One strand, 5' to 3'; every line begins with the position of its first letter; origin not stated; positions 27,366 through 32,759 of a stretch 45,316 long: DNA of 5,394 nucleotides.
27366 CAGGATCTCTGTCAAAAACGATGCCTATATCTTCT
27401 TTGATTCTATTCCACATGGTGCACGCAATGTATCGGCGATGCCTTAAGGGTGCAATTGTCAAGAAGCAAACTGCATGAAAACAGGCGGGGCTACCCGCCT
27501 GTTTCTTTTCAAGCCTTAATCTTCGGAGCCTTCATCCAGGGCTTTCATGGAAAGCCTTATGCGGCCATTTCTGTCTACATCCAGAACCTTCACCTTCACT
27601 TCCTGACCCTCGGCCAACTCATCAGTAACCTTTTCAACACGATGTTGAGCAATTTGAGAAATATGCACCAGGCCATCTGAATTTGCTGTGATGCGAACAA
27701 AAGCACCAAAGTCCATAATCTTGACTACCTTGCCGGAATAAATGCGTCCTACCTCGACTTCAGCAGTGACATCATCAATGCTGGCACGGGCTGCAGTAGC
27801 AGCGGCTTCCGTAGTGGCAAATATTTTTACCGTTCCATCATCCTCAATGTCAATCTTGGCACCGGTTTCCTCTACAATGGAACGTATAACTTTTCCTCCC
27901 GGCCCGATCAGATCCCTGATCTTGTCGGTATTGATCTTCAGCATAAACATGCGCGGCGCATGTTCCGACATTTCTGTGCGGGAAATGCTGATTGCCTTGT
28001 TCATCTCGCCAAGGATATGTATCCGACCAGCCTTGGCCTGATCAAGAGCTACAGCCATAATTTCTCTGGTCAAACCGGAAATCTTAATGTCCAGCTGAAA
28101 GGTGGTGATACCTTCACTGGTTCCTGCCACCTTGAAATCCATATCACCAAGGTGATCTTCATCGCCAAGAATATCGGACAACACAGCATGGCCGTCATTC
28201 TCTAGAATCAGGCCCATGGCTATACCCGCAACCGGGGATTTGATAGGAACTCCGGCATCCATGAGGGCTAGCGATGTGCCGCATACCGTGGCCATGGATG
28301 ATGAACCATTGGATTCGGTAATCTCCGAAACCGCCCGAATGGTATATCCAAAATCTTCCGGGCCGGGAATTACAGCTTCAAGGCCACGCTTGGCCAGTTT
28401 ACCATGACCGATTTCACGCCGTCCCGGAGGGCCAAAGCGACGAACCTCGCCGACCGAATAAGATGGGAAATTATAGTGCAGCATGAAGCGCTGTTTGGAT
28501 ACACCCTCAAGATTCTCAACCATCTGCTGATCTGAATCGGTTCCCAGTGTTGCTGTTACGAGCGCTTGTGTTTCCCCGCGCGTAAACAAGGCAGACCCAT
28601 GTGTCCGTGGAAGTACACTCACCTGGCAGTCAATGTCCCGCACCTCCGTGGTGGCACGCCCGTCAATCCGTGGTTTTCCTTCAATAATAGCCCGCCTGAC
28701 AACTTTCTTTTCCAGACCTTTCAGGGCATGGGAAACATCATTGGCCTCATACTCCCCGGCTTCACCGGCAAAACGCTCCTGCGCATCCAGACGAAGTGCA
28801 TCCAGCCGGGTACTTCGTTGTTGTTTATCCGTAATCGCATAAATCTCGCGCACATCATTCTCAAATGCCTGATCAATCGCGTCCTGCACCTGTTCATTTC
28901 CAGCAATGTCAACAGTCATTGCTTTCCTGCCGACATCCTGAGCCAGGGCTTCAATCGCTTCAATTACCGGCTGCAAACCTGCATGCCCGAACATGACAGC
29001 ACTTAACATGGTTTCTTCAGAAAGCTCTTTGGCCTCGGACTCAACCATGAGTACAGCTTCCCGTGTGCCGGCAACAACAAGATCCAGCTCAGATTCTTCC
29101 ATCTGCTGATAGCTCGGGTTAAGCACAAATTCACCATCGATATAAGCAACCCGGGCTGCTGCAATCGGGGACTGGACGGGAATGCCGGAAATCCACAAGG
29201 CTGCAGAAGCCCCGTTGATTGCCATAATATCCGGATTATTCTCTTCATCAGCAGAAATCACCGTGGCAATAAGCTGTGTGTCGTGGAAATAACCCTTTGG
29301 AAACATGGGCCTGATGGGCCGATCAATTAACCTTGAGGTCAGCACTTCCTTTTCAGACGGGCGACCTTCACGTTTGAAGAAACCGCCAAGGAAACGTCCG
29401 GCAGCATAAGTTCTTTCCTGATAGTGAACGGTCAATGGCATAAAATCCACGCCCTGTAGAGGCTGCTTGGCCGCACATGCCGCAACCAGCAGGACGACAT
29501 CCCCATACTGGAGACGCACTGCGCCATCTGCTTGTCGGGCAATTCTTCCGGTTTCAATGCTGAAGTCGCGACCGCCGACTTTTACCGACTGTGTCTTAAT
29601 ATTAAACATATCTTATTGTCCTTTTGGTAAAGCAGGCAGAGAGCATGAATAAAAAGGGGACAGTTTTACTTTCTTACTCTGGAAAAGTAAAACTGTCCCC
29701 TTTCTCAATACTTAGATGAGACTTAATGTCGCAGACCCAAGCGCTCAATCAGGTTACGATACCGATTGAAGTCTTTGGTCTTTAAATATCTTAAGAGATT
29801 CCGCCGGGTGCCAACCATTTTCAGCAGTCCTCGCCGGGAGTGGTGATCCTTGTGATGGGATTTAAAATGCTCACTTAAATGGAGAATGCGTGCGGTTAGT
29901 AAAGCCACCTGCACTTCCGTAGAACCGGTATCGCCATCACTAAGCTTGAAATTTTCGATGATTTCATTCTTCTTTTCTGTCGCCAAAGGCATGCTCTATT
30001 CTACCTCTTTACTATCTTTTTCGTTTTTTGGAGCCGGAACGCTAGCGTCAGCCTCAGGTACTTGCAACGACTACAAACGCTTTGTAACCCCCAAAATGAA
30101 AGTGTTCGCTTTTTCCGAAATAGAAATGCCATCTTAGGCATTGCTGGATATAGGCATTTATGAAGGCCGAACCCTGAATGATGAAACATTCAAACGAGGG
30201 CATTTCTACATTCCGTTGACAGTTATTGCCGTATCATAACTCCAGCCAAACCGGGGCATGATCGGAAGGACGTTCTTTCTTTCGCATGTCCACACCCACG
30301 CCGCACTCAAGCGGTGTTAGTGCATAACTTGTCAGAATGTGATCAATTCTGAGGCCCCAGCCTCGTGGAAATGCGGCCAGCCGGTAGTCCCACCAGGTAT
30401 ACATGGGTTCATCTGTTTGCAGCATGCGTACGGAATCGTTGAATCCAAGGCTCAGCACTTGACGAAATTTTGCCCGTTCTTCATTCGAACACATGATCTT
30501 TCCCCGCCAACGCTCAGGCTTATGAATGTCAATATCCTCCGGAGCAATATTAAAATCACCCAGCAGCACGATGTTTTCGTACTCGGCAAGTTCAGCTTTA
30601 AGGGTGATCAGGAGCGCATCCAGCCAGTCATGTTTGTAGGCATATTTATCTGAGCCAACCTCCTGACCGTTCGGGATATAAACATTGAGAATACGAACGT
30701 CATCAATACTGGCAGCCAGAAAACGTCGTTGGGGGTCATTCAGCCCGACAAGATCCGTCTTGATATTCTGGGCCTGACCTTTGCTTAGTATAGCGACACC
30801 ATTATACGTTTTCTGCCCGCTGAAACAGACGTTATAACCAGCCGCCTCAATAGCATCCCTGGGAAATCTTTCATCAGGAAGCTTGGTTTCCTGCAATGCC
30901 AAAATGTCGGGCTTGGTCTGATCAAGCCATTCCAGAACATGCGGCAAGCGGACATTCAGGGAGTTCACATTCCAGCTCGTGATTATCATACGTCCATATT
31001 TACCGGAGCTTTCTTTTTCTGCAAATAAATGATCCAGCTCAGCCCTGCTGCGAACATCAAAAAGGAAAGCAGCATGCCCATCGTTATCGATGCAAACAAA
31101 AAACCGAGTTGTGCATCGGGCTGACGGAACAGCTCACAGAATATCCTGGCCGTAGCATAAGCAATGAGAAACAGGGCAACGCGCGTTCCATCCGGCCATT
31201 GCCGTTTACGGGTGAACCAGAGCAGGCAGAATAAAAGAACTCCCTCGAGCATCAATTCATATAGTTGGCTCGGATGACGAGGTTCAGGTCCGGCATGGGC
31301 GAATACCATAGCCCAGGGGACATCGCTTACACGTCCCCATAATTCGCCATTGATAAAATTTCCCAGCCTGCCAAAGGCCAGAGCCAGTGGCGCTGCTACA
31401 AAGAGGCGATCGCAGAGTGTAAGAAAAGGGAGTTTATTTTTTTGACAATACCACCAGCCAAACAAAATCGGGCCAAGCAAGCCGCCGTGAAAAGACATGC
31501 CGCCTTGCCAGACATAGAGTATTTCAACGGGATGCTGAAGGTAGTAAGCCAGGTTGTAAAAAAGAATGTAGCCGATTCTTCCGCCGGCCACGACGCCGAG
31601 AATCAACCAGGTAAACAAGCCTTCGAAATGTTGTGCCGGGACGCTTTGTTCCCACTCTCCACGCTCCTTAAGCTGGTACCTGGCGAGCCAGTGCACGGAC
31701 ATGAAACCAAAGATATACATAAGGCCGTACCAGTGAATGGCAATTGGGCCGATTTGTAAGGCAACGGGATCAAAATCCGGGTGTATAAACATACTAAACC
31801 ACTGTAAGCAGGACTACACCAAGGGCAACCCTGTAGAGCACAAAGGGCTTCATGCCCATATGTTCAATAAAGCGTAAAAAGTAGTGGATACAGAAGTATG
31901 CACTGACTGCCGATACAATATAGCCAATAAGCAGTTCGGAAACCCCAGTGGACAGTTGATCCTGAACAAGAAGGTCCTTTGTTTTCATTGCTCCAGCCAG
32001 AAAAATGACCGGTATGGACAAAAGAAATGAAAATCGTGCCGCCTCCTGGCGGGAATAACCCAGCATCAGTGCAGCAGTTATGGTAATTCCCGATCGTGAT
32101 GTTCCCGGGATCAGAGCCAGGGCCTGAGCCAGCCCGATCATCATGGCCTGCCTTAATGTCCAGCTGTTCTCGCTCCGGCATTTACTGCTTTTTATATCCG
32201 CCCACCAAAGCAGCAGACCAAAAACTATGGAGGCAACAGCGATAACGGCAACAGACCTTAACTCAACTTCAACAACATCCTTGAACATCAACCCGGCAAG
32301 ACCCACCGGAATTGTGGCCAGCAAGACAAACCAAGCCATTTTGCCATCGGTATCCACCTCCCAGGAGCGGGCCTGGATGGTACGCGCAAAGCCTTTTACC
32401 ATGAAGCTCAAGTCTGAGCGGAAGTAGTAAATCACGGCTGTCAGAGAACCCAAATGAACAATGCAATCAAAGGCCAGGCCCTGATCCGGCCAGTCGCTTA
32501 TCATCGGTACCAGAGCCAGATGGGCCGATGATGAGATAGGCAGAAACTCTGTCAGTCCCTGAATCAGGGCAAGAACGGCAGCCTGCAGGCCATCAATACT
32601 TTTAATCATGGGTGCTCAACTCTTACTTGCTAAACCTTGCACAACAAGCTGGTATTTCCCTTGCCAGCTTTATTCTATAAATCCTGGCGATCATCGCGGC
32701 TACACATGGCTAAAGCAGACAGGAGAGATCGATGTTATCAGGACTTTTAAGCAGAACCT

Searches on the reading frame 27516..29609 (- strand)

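Call 83: search_protein_families(library=ncbifam, proteins=[window:27516-29609:-], max_evalue=1e-10)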
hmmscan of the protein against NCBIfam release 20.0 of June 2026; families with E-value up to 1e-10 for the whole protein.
window:27516-29609:- (697 aa): 21 families
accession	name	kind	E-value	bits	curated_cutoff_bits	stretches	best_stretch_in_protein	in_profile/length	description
TIGR03591.1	polynuc_phos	equivalog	0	1045.5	525.05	1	11-690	2-688/689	polyribonucleotide nucleotidyltransferase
NF008805.1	PRK11824.1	equivalog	0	1020.4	471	1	8-690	3-682/683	polyribonucleotide nucleotidyltransferase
TIGR02696.1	pppGpp_PNP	exception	3.1e-194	647.4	1106.75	1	10-686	13-718/720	guanosine pentaphosphate synthetase I/polyribonucleotide nucleotidyltransferase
TIGR02065.1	ECX1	equivalog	5.2e-31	107.7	318.7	1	308-536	3-222/230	exosome complex exonuclease Rrp41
NF005208.0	PRK06676.1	equivalog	8.4e-24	84.3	368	1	612-695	270-354/391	30S ribosomal protein S1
NF000907.0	PRK00087.1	equivalog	1e-22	80.1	624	1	613-693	556-637/671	bifunctional 4-hydroxy-3-methylbut-2-enyl diphosphate reductase/30S ribosomal protein S1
NF005973.0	PRK08059.1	equivalog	2.3e-21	76.2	148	1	616-695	3-83/123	S1 domain-containing post-transcriptional regulator GSP13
NF040579.1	S1_dom_CvfD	subfamily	7.4e-20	71.3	117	1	619-693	2-77/113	CvfD/Ygs/GSP13 family RNA-binding post-transcriptional regulator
NF006363.0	PRK08582.1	equivalog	8.9e-20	71.3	171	1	618-690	3-75/140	S1 domain-containing RNA-binding protein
NF004473.0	PRK05807.1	equivalog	4.4e-18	66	178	1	618-690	3-74/136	S1 domain-containing RNA-binding protein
NF004952.0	PRK06299.1-2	equivalog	5.7e-18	64.5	524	1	613-693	211-291/580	30S ribosomal protein S1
NF005911.0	PRK07899.1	equivalog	9.9e-16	57.5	691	1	618-695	291-369/486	30S ribosomal protein S1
NF010379.0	PRK13806.1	equivalog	1.4e-15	56.9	648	1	608-690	280-364/491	30S ribosomal protein S1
NF040578.1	S1_dom_Ygs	exception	2.5e-13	50.2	175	1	619-690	6-77/122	S1 domain-containing post-transcriptional regulator Ygs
NF004953.0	PRK06299.1-3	equivalog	4.6e-13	48.3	720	1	612-693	290-373/580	30S ribosomal protein S1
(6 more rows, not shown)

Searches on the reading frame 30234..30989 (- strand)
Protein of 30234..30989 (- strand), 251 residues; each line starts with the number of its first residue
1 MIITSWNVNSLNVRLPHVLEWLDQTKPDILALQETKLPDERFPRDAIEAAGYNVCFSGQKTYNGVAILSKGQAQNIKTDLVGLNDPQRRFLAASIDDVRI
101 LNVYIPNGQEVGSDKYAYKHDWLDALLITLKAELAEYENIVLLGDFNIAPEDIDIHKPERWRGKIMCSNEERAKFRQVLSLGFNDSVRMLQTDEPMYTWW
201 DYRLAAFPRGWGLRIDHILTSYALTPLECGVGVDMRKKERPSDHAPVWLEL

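Call 83: search_protein_families(library=ncbifam, proteins=[window:30234-30989:-], max_evalue=1e-10)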
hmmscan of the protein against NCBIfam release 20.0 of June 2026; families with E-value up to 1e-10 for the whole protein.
window:30234-30989:- (251 aa): 4 families
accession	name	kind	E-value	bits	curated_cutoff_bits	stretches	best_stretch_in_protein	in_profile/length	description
TIGR00195.1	exoDNase_III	equivalog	6.9e-79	265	182.55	1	1-251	1-254/254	exodeoxyribonuclease III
TIGR00633.1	xth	equivalog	5.4e-77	258.8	99.05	1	1-251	1-254/255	exodeoxyribonuclease III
NF008733.0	PRK11756.1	equivalog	2.5e-57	194.1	280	1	1-251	1-267/269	exodeoxyribonuclease III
NF010489.0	PRK13911.1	equivalog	5.1e-27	95.2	503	1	1-251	1-249/250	exodeoxyribonuclease III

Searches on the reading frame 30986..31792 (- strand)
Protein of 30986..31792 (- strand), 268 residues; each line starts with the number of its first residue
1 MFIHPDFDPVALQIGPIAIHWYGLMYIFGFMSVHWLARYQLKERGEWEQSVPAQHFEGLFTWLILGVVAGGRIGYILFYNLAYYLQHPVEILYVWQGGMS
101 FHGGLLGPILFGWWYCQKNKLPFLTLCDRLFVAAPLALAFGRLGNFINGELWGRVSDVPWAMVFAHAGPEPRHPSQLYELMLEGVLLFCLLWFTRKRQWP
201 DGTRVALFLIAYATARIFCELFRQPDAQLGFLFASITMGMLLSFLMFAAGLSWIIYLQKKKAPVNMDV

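Call 83: search_protein_families(library=ncbifam, proteins=[window:30986-31792:-], max_evalue=1e-10)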
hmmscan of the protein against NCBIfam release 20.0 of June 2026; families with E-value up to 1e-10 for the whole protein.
window:30986-31792:- (268 aa): 6 families
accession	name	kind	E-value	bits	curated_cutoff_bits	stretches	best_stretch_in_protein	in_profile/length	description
TIGR00544.1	lgt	equivalog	2.4e-72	243.7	118.9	1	4-261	7-273/280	prolipoprotein diacylglyceryl transferase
NF000775.0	PRK00052.2-5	equivalog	3.5e-37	128.3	428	1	16-261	19-281/288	prolipoprotein diacylglyceryl transferase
NF000784.0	PRK00052.4-5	subfamily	6.3e-32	110.9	409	1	8-161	2-150/298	prolipoprotein diacylglyceryl transferase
NF000778.0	PRK00052.3-4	equivalog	2.9e-27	95.9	334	1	12-235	6-226/252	prolipoprotein diacylglyceryl transferase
NF000779.0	PRK00052.3-5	equivalog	7.7e-24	84.9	405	1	5-220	4-203/257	prolipoprotein diacylglyceryl transferase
NF009611.0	PRK13108.1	equivalog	4.9e-17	62.1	636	1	13-260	17-278/476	prolipoprotein diacylglyceryl transferase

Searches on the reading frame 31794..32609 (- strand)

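Call 83: search_protein_families(library=ncbifam, proteins=[window:31794-32609:-], max_evalue=1e-10)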
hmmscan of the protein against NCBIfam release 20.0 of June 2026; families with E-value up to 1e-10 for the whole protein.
window:31794-32609:- (271 aa): 12 families
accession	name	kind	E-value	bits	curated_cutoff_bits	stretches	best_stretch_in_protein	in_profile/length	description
NF001393.0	PRK00281.2-4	equivalog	2.2e-111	371.6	284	1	7-270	3-263/266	undecaprenyl-diphosphate phosphatase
NF001394.0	PRK00281.2-5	equivalog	2.2e-81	273.4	311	1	7-270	8-274/281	undecaprenyl-diphosphate phosphatase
NF001392.0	PRK00281.2-1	equivalog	3.4e-73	246.6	308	1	4-270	4-271/280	undecaprenyl-diphosphate phosphatase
TIGR00753.1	undec_PP_bacA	equivalog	1.3e-71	241.3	217.5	1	10-264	1-255/255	undecaprenyl-diphosphatase UppP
NF001389.0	PRK00281.1-2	equivalog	5.8e-56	189.9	262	1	5-270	4-263/272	undecaprenyl-diphosphate phosphatase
NF001390.0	PRK00281.1-4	equivalog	8.7e-56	189.4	260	1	6-270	5-265/272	undecaprenyl-diphosphate phosphatase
NF001391.0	PRK00281.1-5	equivalog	6.4e-48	163.5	293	1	5-270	4-272/279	undecaprenyl-diphosphate phosphatase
NF001397.0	PRK00281.3-4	equivalog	8.8e-48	163.3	363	1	8-269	4-276/281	undecaprenyl-diphosphate phosphatase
NF001395.0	PRK00281.3-1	equivalog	4.3e-44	151.1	394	2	149-267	182-299/306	undecaprenyl-diphosphate phosphatase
NF001388.0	PRK00281.1-1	equivalog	4.8e-44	151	362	1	6-270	6-271/273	undecaprenyl-diphosphate phosphatase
NF001396.0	PRK00281.3-3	equivalog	2.4e-35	122.7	382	1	8-269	5-262/264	undecaprenyl-diphosphate phosphatase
NF001398.0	PRK00281.3-5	equivalog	4e-27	95.7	354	1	8-266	5-265/278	undecaprenyl-diphosphate phosphatase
